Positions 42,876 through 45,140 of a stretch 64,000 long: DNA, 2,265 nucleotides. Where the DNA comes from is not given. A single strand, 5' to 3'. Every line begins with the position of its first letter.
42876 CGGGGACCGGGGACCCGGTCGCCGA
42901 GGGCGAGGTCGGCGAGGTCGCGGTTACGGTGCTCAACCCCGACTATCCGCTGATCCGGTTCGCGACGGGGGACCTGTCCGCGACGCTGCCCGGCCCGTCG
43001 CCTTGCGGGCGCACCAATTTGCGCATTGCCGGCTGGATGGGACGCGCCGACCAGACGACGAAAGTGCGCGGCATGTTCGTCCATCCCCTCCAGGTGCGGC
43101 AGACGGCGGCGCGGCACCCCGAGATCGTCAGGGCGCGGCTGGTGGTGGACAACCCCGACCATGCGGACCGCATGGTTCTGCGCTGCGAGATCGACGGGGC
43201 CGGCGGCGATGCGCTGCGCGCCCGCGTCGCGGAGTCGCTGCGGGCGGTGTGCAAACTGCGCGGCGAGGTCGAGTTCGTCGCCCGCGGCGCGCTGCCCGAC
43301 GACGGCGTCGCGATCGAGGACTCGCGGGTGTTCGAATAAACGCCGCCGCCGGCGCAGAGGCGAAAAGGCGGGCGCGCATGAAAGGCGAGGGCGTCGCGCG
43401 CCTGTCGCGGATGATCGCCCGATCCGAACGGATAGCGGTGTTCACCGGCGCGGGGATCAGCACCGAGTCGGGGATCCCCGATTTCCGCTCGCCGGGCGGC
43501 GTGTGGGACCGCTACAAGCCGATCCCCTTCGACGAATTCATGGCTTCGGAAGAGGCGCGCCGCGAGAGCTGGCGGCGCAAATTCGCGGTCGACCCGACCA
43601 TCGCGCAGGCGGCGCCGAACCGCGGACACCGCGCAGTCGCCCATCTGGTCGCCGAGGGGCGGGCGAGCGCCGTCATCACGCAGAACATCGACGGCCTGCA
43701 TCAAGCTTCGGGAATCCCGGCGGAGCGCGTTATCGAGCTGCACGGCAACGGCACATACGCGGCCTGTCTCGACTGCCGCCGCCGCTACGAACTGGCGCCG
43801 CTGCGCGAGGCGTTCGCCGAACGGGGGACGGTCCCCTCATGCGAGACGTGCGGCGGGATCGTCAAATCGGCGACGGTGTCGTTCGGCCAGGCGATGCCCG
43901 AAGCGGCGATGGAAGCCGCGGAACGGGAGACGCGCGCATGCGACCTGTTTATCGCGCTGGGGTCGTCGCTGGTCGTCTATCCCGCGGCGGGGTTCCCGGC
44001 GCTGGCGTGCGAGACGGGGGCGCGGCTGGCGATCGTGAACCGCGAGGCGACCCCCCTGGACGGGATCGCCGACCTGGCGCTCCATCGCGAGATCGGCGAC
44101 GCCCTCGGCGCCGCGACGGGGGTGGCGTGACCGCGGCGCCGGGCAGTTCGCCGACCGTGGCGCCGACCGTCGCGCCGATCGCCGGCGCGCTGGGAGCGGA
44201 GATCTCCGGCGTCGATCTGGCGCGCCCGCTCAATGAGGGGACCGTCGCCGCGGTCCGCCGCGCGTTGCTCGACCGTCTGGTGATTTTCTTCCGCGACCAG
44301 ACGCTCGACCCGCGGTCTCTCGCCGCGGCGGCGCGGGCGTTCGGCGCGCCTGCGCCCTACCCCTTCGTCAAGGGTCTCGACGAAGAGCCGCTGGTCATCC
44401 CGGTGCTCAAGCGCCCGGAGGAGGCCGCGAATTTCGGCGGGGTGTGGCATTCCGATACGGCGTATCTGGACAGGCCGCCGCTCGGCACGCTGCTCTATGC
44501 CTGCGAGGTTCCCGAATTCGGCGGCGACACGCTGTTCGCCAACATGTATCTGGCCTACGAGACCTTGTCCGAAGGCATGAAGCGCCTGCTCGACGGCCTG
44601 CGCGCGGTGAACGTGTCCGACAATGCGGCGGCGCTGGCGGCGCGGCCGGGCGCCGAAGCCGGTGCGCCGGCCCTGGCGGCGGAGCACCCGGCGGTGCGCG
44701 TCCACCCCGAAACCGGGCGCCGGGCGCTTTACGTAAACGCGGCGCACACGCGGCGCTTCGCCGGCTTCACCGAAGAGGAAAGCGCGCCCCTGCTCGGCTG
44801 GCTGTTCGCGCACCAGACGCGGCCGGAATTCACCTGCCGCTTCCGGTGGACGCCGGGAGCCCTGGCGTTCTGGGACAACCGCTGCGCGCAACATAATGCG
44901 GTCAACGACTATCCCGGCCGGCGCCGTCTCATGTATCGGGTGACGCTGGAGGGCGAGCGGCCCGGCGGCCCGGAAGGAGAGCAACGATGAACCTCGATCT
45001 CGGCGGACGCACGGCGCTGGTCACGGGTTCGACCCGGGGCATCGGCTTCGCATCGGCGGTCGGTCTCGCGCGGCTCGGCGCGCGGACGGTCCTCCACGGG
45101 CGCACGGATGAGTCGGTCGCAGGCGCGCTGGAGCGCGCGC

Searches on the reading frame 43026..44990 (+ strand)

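Call 69: search_protein_families(library=pfam, proteins=[window:43026-44990:+], max_evalue=0.001)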
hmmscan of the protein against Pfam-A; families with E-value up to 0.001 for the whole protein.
window:43026-44990:+ (654 aa): 1 family
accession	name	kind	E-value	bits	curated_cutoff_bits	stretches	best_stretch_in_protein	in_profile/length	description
PF02668.22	TauD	-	1.4e-63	215.8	27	1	382-640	2-267/267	Taurine catabolism dioxygenase TauD, TfdA family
